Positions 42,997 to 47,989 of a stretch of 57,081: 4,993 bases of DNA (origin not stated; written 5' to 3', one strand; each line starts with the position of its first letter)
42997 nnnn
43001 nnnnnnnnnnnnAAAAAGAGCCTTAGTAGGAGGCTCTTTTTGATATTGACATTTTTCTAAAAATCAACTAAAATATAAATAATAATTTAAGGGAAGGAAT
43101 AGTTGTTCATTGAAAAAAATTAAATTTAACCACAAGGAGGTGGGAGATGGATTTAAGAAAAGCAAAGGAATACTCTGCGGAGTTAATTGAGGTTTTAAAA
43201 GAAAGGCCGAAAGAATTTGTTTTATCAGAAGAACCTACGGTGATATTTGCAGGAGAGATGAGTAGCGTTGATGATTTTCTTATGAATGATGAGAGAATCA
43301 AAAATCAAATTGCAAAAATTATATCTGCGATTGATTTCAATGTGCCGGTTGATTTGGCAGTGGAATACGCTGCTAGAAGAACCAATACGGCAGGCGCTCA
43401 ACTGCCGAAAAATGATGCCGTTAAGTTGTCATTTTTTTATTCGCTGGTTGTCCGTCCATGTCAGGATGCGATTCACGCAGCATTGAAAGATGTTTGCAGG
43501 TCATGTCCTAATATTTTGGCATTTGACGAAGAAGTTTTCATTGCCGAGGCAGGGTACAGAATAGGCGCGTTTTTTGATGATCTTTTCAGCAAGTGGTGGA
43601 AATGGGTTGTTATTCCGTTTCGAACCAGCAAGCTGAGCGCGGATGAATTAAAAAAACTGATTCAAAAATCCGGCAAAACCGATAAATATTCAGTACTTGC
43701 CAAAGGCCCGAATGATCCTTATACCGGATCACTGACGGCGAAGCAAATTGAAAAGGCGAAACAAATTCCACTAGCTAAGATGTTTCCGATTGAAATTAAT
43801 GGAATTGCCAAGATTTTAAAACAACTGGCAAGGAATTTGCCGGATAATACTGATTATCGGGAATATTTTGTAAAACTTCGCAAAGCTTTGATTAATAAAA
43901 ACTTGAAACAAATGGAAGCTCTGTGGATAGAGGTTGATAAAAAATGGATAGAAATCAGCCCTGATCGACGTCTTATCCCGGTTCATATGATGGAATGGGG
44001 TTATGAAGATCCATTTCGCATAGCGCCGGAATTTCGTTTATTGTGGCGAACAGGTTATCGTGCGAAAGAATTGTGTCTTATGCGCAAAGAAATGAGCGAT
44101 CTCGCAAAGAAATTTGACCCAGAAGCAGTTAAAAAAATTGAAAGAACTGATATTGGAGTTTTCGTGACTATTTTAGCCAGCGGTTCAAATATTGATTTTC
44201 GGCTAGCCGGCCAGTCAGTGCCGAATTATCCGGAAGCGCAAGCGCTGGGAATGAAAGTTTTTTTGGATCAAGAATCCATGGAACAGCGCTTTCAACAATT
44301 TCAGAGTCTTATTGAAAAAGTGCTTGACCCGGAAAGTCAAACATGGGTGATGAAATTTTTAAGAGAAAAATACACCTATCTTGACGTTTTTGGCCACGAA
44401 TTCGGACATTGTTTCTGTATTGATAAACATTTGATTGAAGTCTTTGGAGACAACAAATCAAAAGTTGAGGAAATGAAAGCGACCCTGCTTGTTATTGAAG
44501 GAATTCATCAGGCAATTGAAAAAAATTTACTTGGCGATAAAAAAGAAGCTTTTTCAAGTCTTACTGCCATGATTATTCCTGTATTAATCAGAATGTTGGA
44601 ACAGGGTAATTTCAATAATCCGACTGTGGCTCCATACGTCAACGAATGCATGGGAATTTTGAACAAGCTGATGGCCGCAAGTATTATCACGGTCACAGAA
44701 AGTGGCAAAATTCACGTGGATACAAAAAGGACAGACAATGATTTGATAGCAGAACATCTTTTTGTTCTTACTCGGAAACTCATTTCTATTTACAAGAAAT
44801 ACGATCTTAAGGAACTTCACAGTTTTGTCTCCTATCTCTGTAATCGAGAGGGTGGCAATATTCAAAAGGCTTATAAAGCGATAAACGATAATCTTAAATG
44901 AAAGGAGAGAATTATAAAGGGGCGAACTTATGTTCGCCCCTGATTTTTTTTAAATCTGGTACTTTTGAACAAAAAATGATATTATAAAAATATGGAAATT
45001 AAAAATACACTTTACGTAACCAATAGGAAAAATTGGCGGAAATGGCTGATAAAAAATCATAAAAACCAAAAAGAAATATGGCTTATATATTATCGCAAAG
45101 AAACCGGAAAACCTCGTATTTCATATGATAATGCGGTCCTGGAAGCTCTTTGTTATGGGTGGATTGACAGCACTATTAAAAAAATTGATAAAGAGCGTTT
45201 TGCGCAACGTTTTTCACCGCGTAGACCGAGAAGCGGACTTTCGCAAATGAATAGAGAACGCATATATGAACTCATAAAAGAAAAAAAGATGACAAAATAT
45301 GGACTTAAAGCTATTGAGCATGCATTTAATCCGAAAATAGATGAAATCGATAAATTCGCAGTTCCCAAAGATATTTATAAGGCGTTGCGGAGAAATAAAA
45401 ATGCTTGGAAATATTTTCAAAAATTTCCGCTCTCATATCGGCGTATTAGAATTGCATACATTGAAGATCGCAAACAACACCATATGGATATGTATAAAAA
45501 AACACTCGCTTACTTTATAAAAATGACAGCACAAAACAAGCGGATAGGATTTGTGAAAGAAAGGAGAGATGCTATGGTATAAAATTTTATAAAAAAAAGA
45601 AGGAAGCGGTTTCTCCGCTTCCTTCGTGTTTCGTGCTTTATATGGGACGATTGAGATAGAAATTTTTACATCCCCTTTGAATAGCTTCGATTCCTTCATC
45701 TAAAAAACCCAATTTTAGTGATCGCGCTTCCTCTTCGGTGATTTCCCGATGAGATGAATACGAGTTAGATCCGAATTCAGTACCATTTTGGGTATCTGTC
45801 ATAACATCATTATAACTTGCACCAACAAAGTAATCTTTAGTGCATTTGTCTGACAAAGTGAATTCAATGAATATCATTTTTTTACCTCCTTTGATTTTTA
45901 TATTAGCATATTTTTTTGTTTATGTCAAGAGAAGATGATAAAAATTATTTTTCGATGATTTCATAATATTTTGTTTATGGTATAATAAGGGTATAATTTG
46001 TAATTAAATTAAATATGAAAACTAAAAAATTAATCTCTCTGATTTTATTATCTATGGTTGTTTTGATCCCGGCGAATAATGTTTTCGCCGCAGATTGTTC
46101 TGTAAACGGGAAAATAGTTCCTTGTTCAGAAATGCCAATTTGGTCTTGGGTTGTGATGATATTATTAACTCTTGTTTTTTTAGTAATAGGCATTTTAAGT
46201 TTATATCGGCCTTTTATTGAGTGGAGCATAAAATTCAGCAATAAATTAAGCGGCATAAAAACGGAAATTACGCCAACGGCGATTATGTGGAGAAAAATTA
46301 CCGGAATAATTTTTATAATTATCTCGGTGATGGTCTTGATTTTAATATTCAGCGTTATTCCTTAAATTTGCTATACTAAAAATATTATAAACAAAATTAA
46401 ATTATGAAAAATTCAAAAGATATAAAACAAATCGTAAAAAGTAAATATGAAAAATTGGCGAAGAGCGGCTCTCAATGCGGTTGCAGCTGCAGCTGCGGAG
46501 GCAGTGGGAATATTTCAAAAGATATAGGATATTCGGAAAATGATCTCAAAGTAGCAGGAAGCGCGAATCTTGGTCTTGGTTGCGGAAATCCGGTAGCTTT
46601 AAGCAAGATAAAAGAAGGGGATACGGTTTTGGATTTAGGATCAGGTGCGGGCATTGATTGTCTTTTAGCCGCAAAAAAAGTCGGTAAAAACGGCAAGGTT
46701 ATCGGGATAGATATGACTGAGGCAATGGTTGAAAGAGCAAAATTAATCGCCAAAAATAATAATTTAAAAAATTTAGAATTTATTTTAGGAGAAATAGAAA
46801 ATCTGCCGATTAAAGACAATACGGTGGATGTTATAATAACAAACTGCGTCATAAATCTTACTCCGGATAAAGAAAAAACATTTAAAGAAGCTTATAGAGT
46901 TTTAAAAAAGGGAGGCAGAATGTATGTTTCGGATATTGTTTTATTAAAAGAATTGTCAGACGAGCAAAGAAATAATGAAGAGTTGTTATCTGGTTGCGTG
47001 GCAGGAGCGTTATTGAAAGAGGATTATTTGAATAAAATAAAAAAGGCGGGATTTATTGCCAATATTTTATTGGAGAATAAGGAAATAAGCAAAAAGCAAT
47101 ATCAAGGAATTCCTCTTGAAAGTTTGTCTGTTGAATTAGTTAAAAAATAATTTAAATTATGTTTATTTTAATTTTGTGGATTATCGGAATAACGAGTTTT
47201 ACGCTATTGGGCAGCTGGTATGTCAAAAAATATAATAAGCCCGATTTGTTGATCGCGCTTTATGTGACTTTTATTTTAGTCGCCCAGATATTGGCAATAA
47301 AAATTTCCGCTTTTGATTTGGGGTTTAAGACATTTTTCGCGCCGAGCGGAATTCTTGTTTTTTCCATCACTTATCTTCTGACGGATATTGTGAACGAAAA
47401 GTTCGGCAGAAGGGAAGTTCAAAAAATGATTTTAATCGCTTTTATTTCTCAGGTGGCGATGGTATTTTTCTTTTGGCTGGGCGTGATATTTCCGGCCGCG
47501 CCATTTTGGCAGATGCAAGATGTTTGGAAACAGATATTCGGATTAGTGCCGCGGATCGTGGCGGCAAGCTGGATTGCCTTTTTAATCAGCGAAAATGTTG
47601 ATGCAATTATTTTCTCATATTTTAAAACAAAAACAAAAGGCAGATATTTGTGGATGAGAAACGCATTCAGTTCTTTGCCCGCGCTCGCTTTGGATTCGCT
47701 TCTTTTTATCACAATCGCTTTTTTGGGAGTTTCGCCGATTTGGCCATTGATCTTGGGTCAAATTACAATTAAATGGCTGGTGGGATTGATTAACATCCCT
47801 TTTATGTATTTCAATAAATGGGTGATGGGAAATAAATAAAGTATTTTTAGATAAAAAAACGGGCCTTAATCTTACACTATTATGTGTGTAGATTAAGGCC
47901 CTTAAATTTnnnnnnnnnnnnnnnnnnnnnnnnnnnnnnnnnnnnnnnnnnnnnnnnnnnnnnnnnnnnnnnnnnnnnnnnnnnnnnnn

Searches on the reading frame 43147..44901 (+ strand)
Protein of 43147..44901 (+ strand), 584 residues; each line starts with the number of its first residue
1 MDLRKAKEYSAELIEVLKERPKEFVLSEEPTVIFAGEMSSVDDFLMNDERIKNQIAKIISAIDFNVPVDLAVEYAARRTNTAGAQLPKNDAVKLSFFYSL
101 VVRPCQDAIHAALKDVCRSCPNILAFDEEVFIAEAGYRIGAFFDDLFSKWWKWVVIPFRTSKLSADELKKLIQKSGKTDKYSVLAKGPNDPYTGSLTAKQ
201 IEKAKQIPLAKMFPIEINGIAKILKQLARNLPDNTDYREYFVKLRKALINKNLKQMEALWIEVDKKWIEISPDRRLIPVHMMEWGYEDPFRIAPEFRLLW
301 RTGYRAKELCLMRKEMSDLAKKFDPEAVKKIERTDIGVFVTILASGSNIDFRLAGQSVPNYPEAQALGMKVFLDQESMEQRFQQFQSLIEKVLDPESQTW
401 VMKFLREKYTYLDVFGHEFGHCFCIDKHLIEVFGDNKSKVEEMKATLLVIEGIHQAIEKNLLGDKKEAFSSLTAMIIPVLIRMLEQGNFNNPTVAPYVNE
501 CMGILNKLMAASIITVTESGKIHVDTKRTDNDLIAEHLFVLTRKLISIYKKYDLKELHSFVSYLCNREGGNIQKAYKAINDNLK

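Call 52: search_protein_families(library=pfam, proteins=[window:43147-44901:+], max_evalue=0.001)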
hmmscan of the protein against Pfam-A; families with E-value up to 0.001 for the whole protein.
window:43147-44901:+ (584 aa): 1 family
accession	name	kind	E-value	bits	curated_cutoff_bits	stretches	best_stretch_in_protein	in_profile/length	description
PF25448.1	DUF7897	-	4.6e-18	65.3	27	1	133-570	115-567/595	Domain of unknown function (DUF7897)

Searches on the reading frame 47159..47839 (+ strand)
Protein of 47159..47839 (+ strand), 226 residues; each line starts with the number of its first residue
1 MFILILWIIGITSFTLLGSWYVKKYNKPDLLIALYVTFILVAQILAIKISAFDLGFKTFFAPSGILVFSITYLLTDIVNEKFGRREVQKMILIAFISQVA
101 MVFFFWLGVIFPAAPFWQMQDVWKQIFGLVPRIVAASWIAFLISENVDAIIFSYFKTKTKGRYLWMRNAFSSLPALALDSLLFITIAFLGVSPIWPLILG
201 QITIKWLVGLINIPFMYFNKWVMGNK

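Call 12: search_protein_families(library=pfam, proteins=[window:47159-47839:+], max_evalue=0.01)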
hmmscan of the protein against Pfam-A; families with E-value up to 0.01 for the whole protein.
window:47159-47839:+ (226 aa): 2 families
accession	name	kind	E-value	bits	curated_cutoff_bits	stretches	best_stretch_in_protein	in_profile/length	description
PF02592.20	Vut_1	-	1.5e-45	155.7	27.2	1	63-218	2-151/152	Putative vitamin uptake transporter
PF20973.2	VUPS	-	0.0032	17.5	27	1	41-211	29-197/206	Vitamin uptake-like sensor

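Call 15: find_encoding_contigs(protein=window:47159-47839:+, flank=10000, max_places=10)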
Protein window:47159-47839:+ (226 aa): no gene with exactly this product is on record in the collection.
